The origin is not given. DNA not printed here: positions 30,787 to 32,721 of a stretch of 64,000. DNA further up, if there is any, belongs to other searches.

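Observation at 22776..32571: Three YfhO-like GT-C proteins plus CsbB/Dpm1-like synthases: a multiplied teichoic-acid-style three-component glycosylation system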

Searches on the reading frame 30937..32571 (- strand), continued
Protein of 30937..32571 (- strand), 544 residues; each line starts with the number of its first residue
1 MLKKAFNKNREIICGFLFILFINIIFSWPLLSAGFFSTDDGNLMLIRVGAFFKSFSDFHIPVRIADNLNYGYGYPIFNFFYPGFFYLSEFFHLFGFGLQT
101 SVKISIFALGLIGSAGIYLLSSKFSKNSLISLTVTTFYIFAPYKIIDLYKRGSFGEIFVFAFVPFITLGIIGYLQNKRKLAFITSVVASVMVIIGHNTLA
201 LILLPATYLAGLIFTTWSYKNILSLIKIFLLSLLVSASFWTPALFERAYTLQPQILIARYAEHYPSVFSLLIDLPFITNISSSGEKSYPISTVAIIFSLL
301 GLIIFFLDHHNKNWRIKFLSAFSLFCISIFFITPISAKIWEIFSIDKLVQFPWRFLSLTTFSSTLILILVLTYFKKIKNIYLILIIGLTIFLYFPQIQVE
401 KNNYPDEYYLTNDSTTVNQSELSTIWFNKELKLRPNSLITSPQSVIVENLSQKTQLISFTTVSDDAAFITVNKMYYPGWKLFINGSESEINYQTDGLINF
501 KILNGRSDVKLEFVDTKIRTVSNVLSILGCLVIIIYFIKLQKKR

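Call 68: search_protein_families(library=ncbifam, proteins=[L072:658-1536:+, L072:1533-2831:+, L072:2860-3819:+, L072:3835-4947:+, L072:6402-7295:+, L012:13118-13849:+], max_evalue=1e-8)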
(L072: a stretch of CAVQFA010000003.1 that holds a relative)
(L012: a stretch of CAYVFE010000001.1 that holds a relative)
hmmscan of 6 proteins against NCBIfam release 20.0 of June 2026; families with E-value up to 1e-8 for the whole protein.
L072:658-1536:+ (292 aa): 4 families
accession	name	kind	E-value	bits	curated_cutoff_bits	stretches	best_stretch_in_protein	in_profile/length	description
TIGR01214.1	rmlD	equivalog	2.3e-49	168.1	224.05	1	4-283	3-281/285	dTDP-4-dehydrorhamnose reductase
NF007440.0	PRK09987.1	equivalog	1.6e-16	60.5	308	1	2-284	2-290/299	dTDP-4-dehydrorhamnose reductase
TIGR02197.1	heptose_epim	equivalog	4.3e-10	39.2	274.6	1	16-135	28-144/316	ADP-glyceromanno-heptose 6-epimerase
TIGR01181.1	dTDP_gluc_dehyt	equivalog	6.8e-09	35.2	365.1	1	22-219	45-246/321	dTDP-glucose 4,6-dehydratase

L072:1533-2831:+ (432 aa): 7 families
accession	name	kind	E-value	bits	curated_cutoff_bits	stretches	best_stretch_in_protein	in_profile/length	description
NF047673.2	TeichurnBiosyTuaD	equivalog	2.6e-159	531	700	1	3-431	4-431/439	UDP-glucose 6-dehydrogenase TuaD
TIGR03026.1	NDP-sugDHase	subfamily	1.9e-137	458.4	189.8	1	1-412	1-413/413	nucleotide sugar dehydrogenase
NF041297.1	UDPGDh_AglM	equivalog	3.5e-112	375.4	670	1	1-417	1-420/429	UDP-glucose 6-dehydrogenase AglM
NF040825.1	UDPMaNacDH_Arch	equivalog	1.1e-62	212.2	750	1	1-431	1-415/418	UDP-N-acetyl-D-mannosamine dehydrogenase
NF008286.0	PRK11064.1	equivalog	3.5e-53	180.7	459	1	2-401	5-410/420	UDP-N-acetyl-D-mannosamine dehydrogenase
NF011631.0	PRK15057.1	equivalog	2.1e-38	132.5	757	1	1-357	1-343/388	UDP-glucose 6-dehydrogenase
NF011729.0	PRK15182.1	equivalog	5.7e-25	88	592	1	3-399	9-400/425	Vi polysaccharide biosynthesis UDP-N-acetylglucosamine C-6 dehydrogenase TviB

L072:2860-3819:+ (319 aa): 23 families
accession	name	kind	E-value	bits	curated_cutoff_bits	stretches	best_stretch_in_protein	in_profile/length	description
TIGR01472.1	gmd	equivalog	1.2e-55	189.1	415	1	4-313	1-336/342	GDP-mannose 4,6-dehydratase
TIGR04180.1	EDH_00030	hypoth_equivalog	4.3e-52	177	475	1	6-301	1-295/297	NAD-dependent 4,6-dehydratase LegB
TIGR01181.1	dTDP_gluc_dehyt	equivalog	6.4e-38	130.6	365.1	1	5-313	1-309/321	dTDP-glucose 4,6-dehydratase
TIGR01179.1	galE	equivalog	1.5e-35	122.6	262.3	1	5-308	1-318/332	UDP-glucose 4-epimerase GalE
TIGR02622.1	CDP_4_6_dhtase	equivalog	4.7e-32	111.5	278.45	1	2-316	3-331/352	CDP-glucose 4,6-dehydratase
NF007582.0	PRK10217.1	equivalog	1.8e-23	83.2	698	1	4-252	2-258/355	dTDP-glucose 4,6-dehydratase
NF007490.0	PRK10084.1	subfamily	3.2e-20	72.4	649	1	5-251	2-264/361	dTDP-glucose 4,6-dehydratase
NF011728.1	PRK15181.1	equivalog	5.3e-20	71.7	760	1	73-308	92-330/348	Vi polysaccharide biosynthesis UDP-N-acetylglucosaminuronic acid C-4 epimerase TviC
TIGR03466.1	HpnA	hypoth_equivalog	3.5e-17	62.3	367.65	1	5-266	2-248/327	hopanoid-associated sugar epimerase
TIGR02197.1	heptose_epim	equivalog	4e-17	62.4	274.6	1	6-265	1-261/316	ADP-glyceromanno-heptose 6-epimerase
NF007956.0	PRK10675.1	subfamily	2.1e-14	53.4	394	1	5-302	2-316/338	UDP-glucose 4-epimerase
NF052578.1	StrlDmthSdmBMthl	equivalog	2.4e-14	53.8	600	1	6-260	3-241/328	sterol demethylase protein SdmB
NF008872.0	PRK11908.1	equivalog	2.1e-12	46.8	294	1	4-250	2-256/349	bifunctional UDP-4-keto-pentose/UDP-xylose synthase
NF042423.1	oxyalk_red_Shew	equivalog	3.5e-12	46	580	1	3-184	8-179/331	2-alkyl-3-oxoalkanoate reductase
NF043036.1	ErythonDh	equivalog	6.9e-12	45.2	325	1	5-165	2-165/321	D-erythronate dehydrogenase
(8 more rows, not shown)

L072:3835-4947:+ (370 aa): 5 families
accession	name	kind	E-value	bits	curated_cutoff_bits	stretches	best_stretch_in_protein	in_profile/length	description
NF007986.1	PRK10714.1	equivalog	7e-17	61.4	529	1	2-293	6-279/316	undecaprenyl-phosphate 4-deoxy-4-formamido-L-arabinose transferase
NF047588.1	GlcsyltransPgfSStrep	equivalog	2.9e-14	53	500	1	3-152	2-146/308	glycosyltransferase PgfS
TIGR04182.1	glyco_TIGR04182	equivalog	1e-13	51.4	325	1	4-270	2-245/293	S-layer glycoprotein N-glycosyltransferase AglJ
NF041391.1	DPhHxTase_Halo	equivalog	1.5e-13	50.3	375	1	10-241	3-211/213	dolichyl-phosphate hexose transferase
NF058614.1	PPMAGASynPpgS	equivalog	1e-09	38.2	370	1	6-224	4-208/226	polyprenyl-phospho-N-acetylgalactosaminyl synthase PpgS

L072:6402-7295:+ (297 aa): 10 families
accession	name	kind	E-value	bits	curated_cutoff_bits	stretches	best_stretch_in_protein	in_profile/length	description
NF007986.1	PRK10714.1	equivalog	2.1e-18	66.4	529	1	53-219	8-172/316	undecaprenyl-phosphate 4-deoxy-4-formamido-L-arabinose transferase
NF047588.1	GlcsyltransPgfSStrep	equivalog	3.4e-18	65.9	500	1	53-227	3-174/308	glycosyltransferase PgfS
NF041875.1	EPS_EpsD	equivalog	4.1e-15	56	370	1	53-172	1-118/325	exopolysaccharide biosynthesis glycosyltransferase EpsD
NF041391.1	DPhHxTase_Halo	equivalog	3e-14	52.5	375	1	71-283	10-200/213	dolichyl-phosphate hexose transferase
TIGR03937.1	PgaC_IcaA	equivalog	3.7e-14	52.5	422.3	1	45-144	39-135/407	poly-beta-1,6-N-acetyl-D-glucosamine synthase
TIGR04283.1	glyco_like_mftF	equivalog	9.5e-11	41.7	182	1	53-148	1-86/221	TIGR04283 family arsenosugar biosynthesis glycosyltransferase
NF007482.0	PRK10073.1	equivalog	2.1e-10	40.1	423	1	51-147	6-98/334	glycosyltransferase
TIGR03965.1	mycofact_glyco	equivalog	6.6e-10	38.4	280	1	53-162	76-182/467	mycofactocin biosynthesis glycosyltransferase MftF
TIGR04182.1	glyco_TIGR04182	equivalog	2.3e-09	37.1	325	1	54-284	3-214/293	S-layer glycoprotein N-glycosyltransferase AglJ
NF058614.1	PPMAGASynPpgS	equivalog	3.4e-09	36.4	370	1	55-268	4-201/226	polyprenyl-phospho-N-acetylgalactosaminyl synthase PpgS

L012:13118-13849:+ (243 aa): 11 families
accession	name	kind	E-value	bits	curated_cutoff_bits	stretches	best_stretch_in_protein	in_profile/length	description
NF007986.1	PRK10714.1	equivalog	3.6e-18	65.6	529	1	9-216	3-208/316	undecaprenyl-phosphate 4-deoxy-4-formamido-L-arabinose transferase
TIGR03937.1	PgaC_IcaA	equivalog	4.4e-18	65.4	422.3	1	4-122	37-152/407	poly-beta-1,6-N-acetyl-D-glucosamine synthase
NF047588.1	GlcsyltransPgfSStrep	equivalog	4.7e-18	65.4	500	1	14-180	3-171/308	glycosyltransferase PgfS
TIGR04182.1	glyco_TIGR04182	equivalog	7.1e-17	61.7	325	1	14-216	2-198/293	S-layer glycoprotein N-glycosyltransferase AglJ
NF058614.1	PPMAGASynPpgS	equivalog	3.2e-16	59.5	370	1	16-208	4-196/226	polyprenyl-phospho-N-acetylgalactosaminyl synthase PpgS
NF007482.0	PRK10073.1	equivalog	5.1e-15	55.3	423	1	8-113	2-103/334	glycosyltransferase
NF047683.1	TeichurnBiosyTuaG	equivalog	2.7e-14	53.4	400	1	12-125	6-116/252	teichuronic acid biosynthesis protein TuaG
NF041391.1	DPhHxTase_Halo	equivalog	4.2e-12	45.5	375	1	21-211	4-186/213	dolichyl-phosphate hexose transferase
NF038302.1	EPS_HpsE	equivalog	7.7e-10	38.2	300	1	13-110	2-101/307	hormogonium polysaccharide biosynthesis glycosyltransferase HpsE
NF041875.1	EPS_EpsD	equivalog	8.1e-10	38.6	370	1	14-116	1-100/325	exopolysaccharide biosynthesis glycosyltransferase EpsD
NF053739.1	GlytfEpsEBac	equivalog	5.2e-09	35.5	450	1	28-106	13-93/265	glycosyltransferase EpsE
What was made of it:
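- Orthologs in relatives hit ArnC, PgfS, AglJ and PpgS (call 68).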
